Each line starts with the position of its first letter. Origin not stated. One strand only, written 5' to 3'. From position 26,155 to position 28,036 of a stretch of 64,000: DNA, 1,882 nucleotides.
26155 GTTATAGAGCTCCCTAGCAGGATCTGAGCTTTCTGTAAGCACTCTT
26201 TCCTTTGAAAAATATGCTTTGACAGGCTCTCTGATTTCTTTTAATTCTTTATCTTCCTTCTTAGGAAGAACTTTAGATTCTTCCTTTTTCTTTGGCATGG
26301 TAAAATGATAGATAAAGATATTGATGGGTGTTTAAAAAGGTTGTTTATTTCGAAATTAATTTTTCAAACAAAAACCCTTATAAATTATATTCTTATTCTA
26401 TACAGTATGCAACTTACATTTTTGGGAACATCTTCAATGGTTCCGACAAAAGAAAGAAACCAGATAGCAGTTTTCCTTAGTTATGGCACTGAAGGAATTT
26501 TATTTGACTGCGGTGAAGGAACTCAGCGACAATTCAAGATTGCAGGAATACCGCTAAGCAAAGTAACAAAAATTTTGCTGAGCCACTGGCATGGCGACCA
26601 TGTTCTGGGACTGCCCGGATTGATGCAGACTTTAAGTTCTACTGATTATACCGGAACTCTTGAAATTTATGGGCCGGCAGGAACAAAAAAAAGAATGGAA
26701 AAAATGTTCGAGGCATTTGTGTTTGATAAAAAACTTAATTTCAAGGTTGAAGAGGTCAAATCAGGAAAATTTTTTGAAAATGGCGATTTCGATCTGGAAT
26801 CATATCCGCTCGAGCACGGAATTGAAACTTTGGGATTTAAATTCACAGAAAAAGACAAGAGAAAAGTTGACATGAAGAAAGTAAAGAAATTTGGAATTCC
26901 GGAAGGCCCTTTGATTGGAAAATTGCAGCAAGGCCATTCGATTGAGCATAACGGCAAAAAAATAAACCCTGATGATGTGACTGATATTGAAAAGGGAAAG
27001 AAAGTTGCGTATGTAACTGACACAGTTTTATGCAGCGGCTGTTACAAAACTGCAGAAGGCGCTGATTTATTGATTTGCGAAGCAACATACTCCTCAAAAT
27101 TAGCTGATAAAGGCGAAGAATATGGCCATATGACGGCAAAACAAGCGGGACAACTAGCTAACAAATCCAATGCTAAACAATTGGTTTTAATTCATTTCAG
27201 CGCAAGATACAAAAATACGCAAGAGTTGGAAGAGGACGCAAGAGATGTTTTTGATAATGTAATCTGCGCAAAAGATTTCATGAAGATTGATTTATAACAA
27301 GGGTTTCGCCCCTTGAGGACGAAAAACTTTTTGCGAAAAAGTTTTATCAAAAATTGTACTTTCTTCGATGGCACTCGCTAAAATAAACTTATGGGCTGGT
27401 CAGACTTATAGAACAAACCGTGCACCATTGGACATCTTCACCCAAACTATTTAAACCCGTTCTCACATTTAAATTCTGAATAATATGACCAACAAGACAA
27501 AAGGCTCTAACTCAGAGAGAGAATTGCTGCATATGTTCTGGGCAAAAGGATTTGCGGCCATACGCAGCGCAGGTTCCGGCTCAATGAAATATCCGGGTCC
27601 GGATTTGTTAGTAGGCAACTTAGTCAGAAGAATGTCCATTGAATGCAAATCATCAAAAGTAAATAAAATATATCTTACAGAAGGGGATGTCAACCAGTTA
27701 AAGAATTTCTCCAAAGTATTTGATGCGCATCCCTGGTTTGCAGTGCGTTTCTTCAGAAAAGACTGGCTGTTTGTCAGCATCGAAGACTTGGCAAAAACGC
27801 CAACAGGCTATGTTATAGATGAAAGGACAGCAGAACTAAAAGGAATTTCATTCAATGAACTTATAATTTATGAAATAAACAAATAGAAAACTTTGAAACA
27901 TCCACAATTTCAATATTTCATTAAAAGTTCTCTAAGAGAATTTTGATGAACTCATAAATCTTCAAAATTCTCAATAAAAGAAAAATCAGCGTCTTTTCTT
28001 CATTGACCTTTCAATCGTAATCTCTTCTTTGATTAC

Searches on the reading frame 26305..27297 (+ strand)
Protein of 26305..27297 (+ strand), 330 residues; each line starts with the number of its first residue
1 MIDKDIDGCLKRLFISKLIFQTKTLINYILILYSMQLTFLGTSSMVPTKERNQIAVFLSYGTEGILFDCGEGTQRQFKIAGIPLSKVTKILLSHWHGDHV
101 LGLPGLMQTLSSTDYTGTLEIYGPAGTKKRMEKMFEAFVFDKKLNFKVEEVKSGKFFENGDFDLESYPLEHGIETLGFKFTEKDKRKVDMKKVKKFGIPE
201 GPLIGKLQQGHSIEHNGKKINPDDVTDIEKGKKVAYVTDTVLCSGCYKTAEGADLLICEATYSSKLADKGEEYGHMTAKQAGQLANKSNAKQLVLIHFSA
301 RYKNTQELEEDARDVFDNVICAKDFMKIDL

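Call 12: search_protein_families(library=pfam, proteins=[window:26305-27297:+])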
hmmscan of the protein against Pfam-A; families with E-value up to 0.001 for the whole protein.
window:26305-27297:+ (330 aa): 4 families
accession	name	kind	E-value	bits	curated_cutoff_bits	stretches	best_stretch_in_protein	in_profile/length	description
PF12706.13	Lactamase_B_2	-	2.2e-22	80.1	27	2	65-184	3-134/200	Beta-lactamase superfamily domain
PF00753.33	Lactamase_B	-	1.6e-11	44.9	22.7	1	56-139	9-96/196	Metallo-beta-lactamase superfamily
PF23023.1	Anti-Pycsar_Apyc1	-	1.1e-06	28.8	50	1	34-126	2-92/250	Anti-Pycsar protein Apyc1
PF13691.12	Lactamase_B_4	-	2.3e-05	24.4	27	1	47-100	6-61/63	tRNase Z endonuclease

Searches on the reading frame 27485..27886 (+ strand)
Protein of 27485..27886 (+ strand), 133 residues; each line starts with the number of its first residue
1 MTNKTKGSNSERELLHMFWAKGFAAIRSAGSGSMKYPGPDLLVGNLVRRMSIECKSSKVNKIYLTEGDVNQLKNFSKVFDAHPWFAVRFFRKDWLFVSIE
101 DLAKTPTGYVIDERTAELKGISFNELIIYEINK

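Call 12: search_protein_families(library=pfam, proteins=[window:27485-27886:+])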
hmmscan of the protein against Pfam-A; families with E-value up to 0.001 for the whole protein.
window:27485-27886:+ (133 aa): 1 family
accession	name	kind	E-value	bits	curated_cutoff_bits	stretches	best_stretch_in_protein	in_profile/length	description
PF01870.24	Hjc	-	2.2e-25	88.8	21.1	1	10-100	2-92/93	Archaeal holliday junction resolvase (hjc)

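Call 14: find_encoding_contigs(protein=window:27485-27886:+, flank=10000, max_places=10)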
Protein window:27485-27886:+ (133 aa): 12 contigs read that carry it; 8 places shown.
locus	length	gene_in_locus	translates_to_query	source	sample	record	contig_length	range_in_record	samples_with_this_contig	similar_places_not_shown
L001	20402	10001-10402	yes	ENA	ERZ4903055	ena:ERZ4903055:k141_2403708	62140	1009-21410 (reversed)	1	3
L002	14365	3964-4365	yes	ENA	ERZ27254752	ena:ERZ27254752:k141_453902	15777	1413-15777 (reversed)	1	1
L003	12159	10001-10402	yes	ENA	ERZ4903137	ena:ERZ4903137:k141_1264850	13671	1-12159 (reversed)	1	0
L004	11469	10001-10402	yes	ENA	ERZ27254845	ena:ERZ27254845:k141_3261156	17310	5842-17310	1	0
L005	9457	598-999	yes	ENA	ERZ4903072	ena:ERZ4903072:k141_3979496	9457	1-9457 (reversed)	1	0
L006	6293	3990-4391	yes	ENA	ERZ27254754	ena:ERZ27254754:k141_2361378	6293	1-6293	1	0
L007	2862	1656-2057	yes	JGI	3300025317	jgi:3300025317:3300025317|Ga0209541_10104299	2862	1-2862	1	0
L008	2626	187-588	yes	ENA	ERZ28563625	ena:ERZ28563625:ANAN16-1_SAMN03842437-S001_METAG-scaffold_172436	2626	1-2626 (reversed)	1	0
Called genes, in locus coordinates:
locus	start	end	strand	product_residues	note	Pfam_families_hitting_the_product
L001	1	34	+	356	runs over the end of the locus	PF01321:Creatinase_N, PF00557:Peptidase_M24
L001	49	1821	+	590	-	-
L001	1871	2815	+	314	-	PF26233:NicX, PF02073:Peptidase_M29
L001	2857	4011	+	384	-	PF16450:Prot_ATP_ID_OB_C (faint), PF13191:AAA_16 (faint), PF00004:AAA, PF13401:AAA_22 (faint), PF17862:AAA_lid_3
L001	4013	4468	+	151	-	-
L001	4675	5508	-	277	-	PF13847:Methyltransf_31 (faint), PF25133:TYW2_N_2, PF02475:TRM5-TYW2_MTfase, PF12847:Methyltransf_18 (faint)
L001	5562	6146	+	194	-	-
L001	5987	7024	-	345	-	PF00752:XPG_N, PF00867:XPG_I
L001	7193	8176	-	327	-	-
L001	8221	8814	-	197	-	PF02778:tRNA_int_endo_N, PF01974:tRNA_int_endo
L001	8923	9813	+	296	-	PF13691:Lactamase_B_4 (faint), PF23023:Anti-Pycsar_Apyc1, PF00753:Lactamase_B, PF12706:Lactamase_B_2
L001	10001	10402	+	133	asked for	PF01870:Hjc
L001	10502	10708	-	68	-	-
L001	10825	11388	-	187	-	-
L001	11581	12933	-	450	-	PF01896:DNA_primase_S (weak), PF04104:DNA_primase_lrg (weak)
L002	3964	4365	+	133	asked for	PF01870:Hjc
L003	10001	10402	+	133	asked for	PF01870:Hjc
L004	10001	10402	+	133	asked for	PF01870:Hjc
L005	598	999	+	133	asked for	PF01870:Hjc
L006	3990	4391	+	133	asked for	PF01870:Hjc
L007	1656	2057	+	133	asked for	PF01870:Hjc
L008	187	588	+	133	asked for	PF01870:Hjc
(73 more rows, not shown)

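Call 41: find_homologous_proteins(query=window:27485-27883:+, max_evalue=1e-10)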
Query window:27485-27883:+ (133 aa): 292 proteins with E <= 1e-10 among 303 candidates; the best 120 are listed.
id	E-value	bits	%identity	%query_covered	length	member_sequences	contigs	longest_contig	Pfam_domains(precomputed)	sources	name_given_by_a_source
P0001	5.5e-77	274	93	100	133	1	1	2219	PF01870.25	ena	-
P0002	1.5e-76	273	92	100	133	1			PF01870.25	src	-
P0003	7.1e-73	261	89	100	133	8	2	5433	PF01870.25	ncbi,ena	-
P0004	6.5e-71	254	85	100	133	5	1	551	PF01870.25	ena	-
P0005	3.9e-69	249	83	100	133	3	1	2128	PF01870.25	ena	-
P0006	1.8e-68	246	84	100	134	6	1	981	PF01870.25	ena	-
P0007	4.7e-68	245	81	100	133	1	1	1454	PF01870.25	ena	-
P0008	5.2e-67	242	85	95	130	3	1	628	PF01870.25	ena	-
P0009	1.9e-66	240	84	97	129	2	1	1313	PF01870.25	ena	-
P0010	3.7e-66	239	82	98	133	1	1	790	PF01870.25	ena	-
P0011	1.4e-65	237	82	98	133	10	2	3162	PF01870.25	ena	-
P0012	1.6e-65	237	84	97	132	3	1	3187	PF01870.25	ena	-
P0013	2.3e-64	233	81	97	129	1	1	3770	PF01870.25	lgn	-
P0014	4.5e-64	232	79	98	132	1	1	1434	PF01870.25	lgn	-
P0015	4.9e-64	232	82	97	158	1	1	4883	PF01870.25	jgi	jgi:holliday junction resolvase Hjr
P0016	8.8e-63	228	81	97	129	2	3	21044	PF01870.25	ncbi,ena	-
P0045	2.8e-58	213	74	97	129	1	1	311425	PF01870.25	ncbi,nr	ncbi:Holliday junction resolvase [Candidatus Woesearchaeota archaeon]|nr:Holliday junction resolvase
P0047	3.7e-58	213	73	98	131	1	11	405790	PF01870.25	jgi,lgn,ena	jgi:Holliday junction resolvase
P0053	2.2e-57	211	67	98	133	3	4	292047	PF01870.25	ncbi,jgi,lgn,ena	-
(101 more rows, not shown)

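Call 42: find_encoding_contigs(protein=P0047, flank=10000, max_places=1)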
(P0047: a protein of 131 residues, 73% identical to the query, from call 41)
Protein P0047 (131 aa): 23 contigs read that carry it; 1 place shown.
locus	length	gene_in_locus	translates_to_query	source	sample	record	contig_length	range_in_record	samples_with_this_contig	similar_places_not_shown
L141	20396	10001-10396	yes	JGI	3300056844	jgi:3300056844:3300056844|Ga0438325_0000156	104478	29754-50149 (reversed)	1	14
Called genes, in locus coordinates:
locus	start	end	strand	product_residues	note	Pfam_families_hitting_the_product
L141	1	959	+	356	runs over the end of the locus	PF01321:Creatinase_N, PF00557:Peptidase_M24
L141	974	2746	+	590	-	-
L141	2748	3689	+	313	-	PF26233:NicX, PF02073:Peptidase_M29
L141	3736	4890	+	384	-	PF13191:AAA_16 (faint), PF00004:AAA, PF17862:AAA_lid_3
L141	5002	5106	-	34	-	-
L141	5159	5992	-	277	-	PF25133:TYW2_N_2, PF02005:TRM (weak), PF03602:Cons_hypoth95 (faint), PF02475:TRM5-TYW2_MTfase, PF06325:PrmA (weak), PF13847:Methyltransf_31 (weak), PF09445:Methyltransf_15 (weak), PF13649:Methyltransf_25 (faint)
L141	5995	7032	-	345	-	PF00752:XPG_N, PF00867:XPG_I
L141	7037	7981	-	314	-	-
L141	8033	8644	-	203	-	PF02778:tRNA_int_endo_N, PF01974:tRNA_int_endo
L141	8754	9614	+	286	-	PF00753:Lactamase_B, PF23023:Anti-Pycsar_Apyc1, PF12706:Lactamase_B_2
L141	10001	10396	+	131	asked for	PF01870:Hjc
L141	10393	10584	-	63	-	-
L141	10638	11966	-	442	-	PF01896:DNA_primase_S (weak)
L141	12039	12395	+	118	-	-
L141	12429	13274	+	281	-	PF01435:Peptidase_M48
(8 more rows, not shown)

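Call 43: find_encoding_contigs(protein=P0045, flank=10000, max_places=1)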
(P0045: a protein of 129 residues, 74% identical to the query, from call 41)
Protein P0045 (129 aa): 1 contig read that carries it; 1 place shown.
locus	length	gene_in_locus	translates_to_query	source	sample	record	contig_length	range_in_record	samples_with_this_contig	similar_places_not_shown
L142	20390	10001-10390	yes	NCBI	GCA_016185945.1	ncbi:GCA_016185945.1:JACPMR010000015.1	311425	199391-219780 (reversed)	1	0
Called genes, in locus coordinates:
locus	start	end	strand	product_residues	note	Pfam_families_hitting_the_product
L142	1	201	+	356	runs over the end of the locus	PF01321:Creatinase_N, PF00557:Peptidase_M24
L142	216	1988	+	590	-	-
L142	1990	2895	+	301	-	PF26233:NicX, PF02073:Peptidase_M29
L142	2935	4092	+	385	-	PF16450:Prot_ATP_ID_OB_C (faint), PF23902:AAA_lid_PRS2_C (faint), PF13191:AAA_16 (faint), PF00004:AAA, PF07728:AAA_5 (faint), PF17862:AAA_lid_3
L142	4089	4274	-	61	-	PF00892:EamA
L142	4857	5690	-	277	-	PF25133:TYW2_N_2, PF02475:TRM5-TYW2_MTfase, PF09445:Methyltransf_15 (weak), PF13847:Methyltransf_31 (weak)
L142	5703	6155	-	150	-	-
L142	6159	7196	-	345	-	PF00752:XPG_N, PF00867:XPG_I, PF01367:5_3_exonuc (weak)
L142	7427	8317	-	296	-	-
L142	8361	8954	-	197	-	PF02778:tRNA_int_endo_N, PF01974:tRNA_int_endo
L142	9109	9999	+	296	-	PF13691:Lactamase_B_4 (weak), PF23023:Anti-Pycsar_Apyc1, PF00753:Lactamase_B, PF12706:Lactamase_B_2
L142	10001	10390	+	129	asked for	PF01870:Hjc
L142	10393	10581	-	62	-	-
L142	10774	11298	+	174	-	-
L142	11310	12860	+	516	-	PF01966:HD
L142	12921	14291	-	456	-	PF01896:DNA_primase_S (weak)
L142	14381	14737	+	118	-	PF13662:Toprim_4 (weak), PF01751:Toprim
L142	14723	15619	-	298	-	PF01435:Peptidase_M48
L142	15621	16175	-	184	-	PF04011:LemA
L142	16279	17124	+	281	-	PF01435:Peptidase_M48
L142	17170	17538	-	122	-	PF01850:PIN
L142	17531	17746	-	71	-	PF04014:MazE_antitoxin (weak)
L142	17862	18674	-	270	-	PF03096:Ndr (faint), PF12146:Hydrolase_4, PF00561:Abhydrolase_1, PF12697:Abhydrolase_6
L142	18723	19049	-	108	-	PF07883:Cupin_2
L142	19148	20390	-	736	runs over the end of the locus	PF00270:DEAD, PF04851:ResIII, PF21210:RNA_helicase_helical, PF00271:Helicase_C, PF02732:ERCC4, PF12826:HHH_2, PF14520:HHH_5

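Call 44: find_encoding_contigs(protein=P0053, flank=10000, max_places=1)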
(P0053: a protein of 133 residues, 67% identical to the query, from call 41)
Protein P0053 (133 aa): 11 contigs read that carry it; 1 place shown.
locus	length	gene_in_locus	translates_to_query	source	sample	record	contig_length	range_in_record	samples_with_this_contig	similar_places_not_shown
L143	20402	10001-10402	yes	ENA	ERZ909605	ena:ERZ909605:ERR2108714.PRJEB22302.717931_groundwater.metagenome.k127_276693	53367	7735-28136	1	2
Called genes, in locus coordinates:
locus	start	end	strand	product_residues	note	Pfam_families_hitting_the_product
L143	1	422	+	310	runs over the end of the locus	PF26233:NicX, PF02073:Peptidase_M29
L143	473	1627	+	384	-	PF13191:AAA_16 (faint), PF00004:AAA, PF07728:AAA_5 (faint), PF17862:AAA_lid_3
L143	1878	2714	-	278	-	PF25133:TYW2_N_2, PF02475:TRM5-TYW2_MTfase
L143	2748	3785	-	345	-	PF00752:XPG_N, PF00867:XPG_I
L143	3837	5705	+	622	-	-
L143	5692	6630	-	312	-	-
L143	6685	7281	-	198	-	PF02778:tRNA_int_endo_N, PF01974:tRNA_int_endo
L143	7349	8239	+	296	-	PF13691:Lactamase_B_4 (weak), PF23023:Anti-Pycsar_Apyc1, PF00753:Lactamase_B, PF12706:Lactamase_B_2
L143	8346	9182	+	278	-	PF01170:UPF0020 (faint), PF01555:N6_N4_Mtase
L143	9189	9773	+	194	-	PF01844:HNH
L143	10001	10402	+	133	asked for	PF01870:Hjc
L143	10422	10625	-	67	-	-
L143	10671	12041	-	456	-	PF01896:DNA_primase_S (weak)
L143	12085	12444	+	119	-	PF13662:Toprim_4, PF01751:Toprim (weak)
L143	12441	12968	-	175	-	-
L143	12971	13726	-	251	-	PF14345:GDYXXLXY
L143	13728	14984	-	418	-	PF09925:DUF2157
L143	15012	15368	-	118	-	-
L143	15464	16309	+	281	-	PF01435:Peptidase_M48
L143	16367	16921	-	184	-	PF13302:Acetyltransf_3, PF00583:Acetyltransf_1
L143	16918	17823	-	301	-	-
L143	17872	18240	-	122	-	PF01850:PIN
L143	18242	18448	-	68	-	PF04014:MazE_antitoxin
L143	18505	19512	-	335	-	PF13404:HTH_AsnC-type, PF13412:HTH_24, PF08279:HTH_11 (faint), PF13412:HTH_24 (weak)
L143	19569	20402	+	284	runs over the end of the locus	PF13649:Methyltransf_25 (weak)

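Call 45: find_encoding_contigs(protein=P0016, flank=10000, max_places=1)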
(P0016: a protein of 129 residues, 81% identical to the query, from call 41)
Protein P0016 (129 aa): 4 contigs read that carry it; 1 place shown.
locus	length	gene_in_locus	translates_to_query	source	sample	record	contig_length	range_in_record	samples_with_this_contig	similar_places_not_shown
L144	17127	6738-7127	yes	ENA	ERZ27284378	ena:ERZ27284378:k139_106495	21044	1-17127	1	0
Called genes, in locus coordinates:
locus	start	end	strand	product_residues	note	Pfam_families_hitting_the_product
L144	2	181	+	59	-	?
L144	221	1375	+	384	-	PF13191:AAA_16 (faint), PF00004:AAA, PF17862:AAA_lid_3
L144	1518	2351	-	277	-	PF25133:TYW2_N_2, PF02475:TRM5-TYW2_MTfase, PF06325:PrmA (weak), PF13847:Methyltransf_31 (weak), PF09445:Methyltransf_15 (weak)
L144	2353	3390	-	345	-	PF00752:XPG_N, PF00867:XPG_I, PF01367:5_3_exonuc (weak)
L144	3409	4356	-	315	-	-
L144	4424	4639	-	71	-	-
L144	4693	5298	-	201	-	PF02778:tRNA_int_endo_N, PF01974:tRNA_int_endo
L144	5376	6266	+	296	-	PF13691:Lactamase_B_4 (weak), PF23023:Anti-Pycsar_Apyc1, PF00753:Lactamase_B, PF12706:Lactamase_B_2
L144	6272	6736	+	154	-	PF20329:DUF6624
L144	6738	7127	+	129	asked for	PF01870:Hjc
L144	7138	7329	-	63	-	-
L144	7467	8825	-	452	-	PF01896:DNA_primase_S (weak), PF04104:DNA_primase_lrg (weak)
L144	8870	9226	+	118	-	PF13662:Toprim_4 (weak)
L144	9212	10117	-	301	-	PF01435:Peptidase_M48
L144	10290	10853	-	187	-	PF04011:LemA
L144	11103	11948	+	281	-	PF01435:Peptidase_M48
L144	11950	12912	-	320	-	-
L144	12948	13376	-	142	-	PF13650:Asp_protease_2, PF13975:gag-asp_proteas (weak)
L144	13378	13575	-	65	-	PF18929:DUF5678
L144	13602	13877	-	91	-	PF07883:Cupin_2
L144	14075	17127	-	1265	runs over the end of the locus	PF00270:DEAD, PF04851:ResIII, PF21210:RNA_helicase_helical, PF00271:Helicase_C (weak), PF14890:Intein_splicing, PF14528:LAGLIDADG_3, PF00271:Helicase_C, PF02732:ERCC4, +2 more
